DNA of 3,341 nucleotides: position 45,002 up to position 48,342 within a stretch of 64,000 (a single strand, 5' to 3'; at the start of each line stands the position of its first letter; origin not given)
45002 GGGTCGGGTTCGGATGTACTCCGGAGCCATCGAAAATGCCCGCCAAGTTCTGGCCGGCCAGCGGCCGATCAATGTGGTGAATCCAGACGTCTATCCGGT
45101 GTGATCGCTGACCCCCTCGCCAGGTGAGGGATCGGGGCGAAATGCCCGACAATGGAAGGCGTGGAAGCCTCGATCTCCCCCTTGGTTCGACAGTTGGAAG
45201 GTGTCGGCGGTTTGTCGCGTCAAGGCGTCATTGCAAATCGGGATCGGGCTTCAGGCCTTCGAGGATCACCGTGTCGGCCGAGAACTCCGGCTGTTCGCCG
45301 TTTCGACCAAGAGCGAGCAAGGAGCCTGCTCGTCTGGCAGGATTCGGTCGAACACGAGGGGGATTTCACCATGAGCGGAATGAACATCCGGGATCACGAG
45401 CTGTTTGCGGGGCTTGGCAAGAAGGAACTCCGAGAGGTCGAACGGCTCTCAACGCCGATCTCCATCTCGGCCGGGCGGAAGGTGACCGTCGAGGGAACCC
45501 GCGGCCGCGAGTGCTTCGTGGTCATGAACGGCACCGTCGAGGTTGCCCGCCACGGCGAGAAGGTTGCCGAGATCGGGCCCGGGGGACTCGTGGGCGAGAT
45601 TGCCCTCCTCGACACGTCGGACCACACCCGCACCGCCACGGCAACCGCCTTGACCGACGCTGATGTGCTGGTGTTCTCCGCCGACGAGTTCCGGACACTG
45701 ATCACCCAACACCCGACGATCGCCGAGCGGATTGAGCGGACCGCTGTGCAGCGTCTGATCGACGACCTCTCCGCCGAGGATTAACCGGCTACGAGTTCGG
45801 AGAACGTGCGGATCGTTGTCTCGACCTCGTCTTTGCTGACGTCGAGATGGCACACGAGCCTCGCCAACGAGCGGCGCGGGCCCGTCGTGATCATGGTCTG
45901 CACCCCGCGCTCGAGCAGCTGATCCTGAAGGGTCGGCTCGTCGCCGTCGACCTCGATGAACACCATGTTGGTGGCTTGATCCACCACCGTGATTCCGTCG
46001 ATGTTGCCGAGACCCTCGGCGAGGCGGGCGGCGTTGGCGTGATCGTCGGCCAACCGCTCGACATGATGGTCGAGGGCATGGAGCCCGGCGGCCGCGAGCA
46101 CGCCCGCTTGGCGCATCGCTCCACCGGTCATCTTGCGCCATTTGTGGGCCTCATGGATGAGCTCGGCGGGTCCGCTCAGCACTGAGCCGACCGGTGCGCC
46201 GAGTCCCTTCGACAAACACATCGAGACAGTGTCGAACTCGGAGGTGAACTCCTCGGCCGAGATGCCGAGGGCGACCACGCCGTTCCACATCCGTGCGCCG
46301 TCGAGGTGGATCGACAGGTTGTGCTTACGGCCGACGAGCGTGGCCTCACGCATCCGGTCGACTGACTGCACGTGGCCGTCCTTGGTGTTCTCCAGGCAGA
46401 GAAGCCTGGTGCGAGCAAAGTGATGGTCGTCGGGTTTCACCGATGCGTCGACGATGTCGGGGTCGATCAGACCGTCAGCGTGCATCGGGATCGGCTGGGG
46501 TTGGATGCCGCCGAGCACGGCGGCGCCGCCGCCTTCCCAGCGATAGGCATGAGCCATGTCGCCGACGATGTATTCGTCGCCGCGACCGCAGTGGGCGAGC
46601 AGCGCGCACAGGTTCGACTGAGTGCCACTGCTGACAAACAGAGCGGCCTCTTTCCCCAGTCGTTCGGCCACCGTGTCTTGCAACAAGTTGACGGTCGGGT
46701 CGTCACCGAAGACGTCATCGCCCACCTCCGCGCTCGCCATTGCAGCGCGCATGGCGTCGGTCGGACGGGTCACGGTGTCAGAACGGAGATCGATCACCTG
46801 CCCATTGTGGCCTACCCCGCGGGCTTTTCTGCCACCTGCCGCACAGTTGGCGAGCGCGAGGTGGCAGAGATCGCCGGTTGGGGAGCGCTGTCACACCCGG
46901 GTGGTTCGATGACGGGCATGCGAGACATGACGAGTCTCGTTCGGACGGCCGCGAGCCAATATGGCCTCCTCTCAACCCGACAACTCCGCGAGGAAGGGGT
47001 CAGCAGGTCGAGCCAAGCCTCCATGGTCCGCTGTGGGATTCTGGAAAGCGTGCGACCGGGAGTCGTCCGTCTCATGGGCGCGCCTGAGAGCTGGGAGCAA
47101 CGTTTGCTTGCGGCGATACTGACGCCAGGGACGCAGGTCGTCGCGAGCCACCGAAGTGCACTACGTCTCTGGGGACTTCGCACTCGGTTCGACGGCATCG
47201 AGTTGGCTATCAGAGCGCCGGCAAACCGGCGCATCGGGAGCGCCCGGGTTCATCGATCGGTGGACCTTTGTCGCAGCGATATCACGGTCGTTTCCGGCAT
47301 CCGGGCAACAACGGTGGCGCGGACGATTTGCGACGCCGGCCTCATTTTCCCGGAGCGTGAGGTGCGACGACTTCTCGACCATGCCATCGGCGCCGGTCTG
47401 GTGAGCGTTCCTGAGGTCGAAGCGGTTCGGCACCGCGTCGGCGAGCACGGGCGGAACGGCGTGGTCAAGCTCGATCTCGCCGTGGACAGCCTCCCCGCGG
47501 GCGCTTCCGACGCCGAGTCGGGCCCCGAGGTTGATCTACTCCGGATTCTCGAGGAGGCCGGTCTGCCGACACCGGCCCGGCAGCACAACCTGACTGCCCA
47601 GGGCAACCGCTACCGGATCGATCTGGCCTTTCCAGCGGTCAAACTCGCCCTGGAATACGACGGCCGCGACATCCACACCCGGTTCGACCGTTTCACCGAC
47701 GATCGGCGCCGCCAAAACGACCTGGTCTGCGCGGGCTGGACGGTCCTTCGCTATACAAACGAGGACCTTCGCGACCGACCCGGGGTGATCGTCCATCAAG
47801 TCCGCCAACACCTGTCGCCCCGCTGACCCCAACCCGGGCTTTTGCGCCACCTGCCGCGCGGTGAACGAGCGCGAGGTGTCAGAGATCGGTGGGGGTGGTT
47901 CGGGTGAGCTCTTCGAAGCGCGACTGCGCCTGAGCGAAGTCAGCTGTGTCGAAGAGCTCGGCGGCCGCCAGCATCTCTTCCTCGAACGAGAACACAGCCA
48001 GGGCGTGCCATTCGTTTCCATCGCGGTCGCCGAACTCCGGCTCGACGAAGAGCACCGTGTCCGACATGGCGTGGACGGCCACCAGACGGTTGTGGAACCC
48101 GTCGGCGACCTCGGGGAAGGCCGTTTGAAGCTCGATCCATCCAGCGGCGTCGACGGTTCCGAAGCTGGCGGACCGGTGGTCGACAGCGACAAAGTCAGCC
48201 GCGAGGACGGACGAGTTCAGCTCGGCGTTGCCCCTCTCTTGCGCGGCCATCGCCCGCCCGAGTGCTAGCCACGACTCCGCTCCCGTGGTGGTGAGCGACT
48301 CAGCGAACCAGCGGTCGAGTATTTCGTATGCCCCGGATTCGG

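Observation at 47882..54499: About 17 tandem ~130-aa modules in two alternating flavours (8-9 super-repeats of ~265 aa)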

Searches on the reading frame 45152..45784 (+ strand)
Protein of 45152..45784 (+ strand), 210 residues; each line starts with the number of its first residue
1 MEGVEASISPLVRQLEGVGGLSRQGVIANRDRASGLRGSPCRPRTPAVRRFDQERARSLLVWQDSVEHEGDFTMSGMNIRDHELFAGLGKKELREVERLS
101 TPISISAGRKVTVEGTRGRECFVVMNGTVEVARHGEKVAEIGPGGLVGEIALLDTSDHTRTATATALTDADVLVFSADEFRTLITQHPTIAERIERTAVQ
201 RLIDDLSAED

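Call 20: search_protein_families(library=pfam, proteins=[window:45152-45784:+], max_evalue=0.001)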
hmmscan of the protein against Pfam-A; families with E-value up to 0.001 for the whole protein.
window:45152-45784:+ (210 aa): 1 family
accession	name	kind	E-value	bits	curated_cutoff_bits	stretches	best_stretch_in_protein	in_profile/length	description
PF00027.35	cNMP_binding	-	3.3e-16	59.5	27.5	1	104-187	3-89/89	Cyclic nucleotide-binding domain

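Call 56: search_protein_families(library=padloc, proteins=[window:45152-45784:+], max_evalue=0.01)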
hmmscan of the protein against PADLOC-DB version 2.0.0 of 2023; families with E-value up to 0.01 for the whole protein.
window:45152-45784:+ (210 aa): 5 families
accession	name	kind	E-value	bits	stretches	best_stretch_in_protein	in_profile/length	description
PDLC02371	PycTIR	-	1.2e-14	52.3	1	101-202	38-138/288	-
PDLC00731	Effector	-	1.2e-14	52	1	102-202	42-141/306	TIR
PDLC00732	Effector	-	1.3e-13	48.6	1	95-203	31-138/301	TIR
PDLC00734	PycC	-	1.1e-07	29.4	1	103-185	36-121/374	Pycsar cyclase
PDLC00730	Effector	-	0.0001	19.6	1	107-208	63-164/299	TIR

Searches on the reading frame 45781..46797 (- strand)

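Call 20: search_protein_families(library=pfam, proteins=[window:45781-46797:-], max_evalue=0.001)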
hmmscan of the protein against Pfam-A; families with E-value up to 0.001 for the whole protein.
window:45781-46797:- (338 aa): 3 families
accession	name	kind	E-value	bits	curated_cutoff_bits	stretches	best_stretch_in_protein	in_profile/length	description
PF01212.27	Beta_elim_lyase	-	1.1e-99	333.9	27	1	3-284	1-286/288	Beta-eliminating lyase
PF01041.23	DegT_DnrJ_EryC1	-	1.2e-06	28.5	19.8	0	33-122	23-111/360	DegT/DnrJ/EryC1/StrS aminotransferase family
PF01053.26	Cys_Met_Meta_PP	-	0.00065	18.8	27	0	33-267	51-270/381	Cys/Met metabolism PLP-dependent enzyme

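Call 56: search_protein_families(library=padloc, proteins=[window:45781-46797:-], max_evalue=0.01)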
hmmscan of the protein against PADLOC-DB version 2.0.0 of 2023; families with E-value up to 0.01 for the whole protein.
window:45781-46797:- (338 aa): 0 families

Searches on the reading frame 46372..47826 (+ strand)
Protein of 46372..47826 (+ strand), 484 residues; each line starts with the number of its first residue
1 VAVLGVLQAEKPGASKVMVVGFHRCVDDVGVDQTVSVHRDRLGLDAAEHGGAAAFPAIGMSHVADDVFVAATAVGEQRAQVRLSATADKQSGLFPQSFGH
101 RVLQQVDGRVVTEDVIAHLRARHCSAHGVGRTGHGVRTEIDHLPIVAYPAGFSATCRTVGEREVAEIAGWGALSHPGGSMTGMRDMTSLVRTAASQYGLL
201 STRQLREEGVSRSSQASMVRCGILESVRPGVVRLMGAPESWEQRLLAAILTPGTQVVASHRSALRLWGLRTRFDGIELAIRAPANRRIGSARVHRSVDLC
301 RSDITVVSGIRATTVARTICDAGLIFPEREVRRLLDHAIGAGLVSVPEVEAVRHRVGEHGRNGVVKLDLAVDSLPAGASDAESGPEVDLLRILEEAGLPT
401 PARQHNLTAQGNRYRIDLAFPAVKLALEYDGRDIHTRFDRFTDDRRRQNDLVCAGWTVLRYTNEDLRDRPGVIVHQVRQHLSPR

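Call 20: search_protein_families(library=pfam, proteins=[window:46372-47826:+], max_evalue=0.001)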
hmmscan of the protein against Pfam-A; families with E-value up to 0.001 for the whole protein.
window:46372-47826:+ (484 aa): 4 families
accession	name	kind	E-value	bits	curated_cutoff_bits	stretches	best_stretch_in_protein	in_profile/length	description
PF18741.7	MTES_1575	-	4.3e-07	30.4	38.2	1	411-480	22-95/96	REase_MTES_1575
PF04480.18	DUF559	-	2e-06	28.1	20.6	1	412-481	42-108/109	Protein of unknown function (DUF559)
PF17194.10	AbiEi_3_N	-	2.2e-06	28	26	1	198-270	16-88/93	Transcriptional regulator, AbiEi antitoxin N-terminal domain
PF13338.12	AbiEi_4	-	0.00038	20.9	25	0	190-234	4-48/49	Transcriptional regulator, AbiEi antitoxin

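Call 45: search_protein_families(library=padloc, proteins=[window:46372-47826:+], max_evalue=0.01)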
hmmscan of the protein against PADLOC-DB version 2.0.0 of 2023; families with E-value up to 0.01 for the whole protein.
window:46372-47826:+ (484 aa): 11 families
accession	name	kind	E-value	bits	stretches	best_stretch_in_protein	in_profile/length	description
PDLC02228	AbiEi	-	2e-28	97.2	1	180-359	23-198/216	AbiEi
PDLC02249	AbiEi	-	1.1e-26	91.8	1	185-361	4-181/184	AbiEi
PDLC02231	AbiEi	-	1.7e-17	62.1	1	180-321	1-153/280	AbiEi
PDLC02260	AbiEi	-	1.1e-14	52.4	1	185-296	3-115/131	AbiEi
PDLC02225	AbiEi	-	8.4e-10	36.7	1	183-322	4-144/198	AbiEi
PDLC02244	AbiEi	-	9.1e-09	33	1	186-321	7-155/292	AbiEi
PDLC02283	AbiEi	-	1.7e-07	29.2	1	190-273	10-92/201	AbiEi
PDLC02227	AbiEi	-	2e-07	28.8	1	193-270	13-85/233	AbiEi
PDLC02259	AbiEi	-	2.6e-06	25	1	201-345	3-159/191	AbiEi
PDLC02256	AbiEi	-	3e-06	25.3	1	192-357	9-173/174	AbiEi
PDLC02265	AbiEi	-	4e-06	24.7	1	189-273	6-89/198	AbiEi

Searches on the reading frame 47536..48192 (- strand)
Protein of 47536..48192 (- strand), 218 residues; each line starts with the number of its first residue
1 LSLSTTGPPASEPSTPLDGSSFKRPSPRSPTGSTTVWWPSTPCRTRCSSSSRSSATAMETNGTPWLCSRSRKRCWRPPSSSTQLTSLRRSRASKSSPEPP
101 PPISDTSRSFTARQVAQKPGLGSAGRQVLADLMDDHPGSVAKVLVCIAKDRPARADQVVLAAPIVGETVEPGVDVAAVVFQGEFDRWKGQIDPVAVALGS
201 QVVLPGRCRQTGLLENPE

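Call 80: search_protein_families(library=pfam, proteins=[window:47536-48192:-], max_evalue=0.001)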
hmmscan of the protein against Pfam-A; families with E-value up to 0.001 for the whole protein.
window:47536-48192:- (218 aa): 0 families
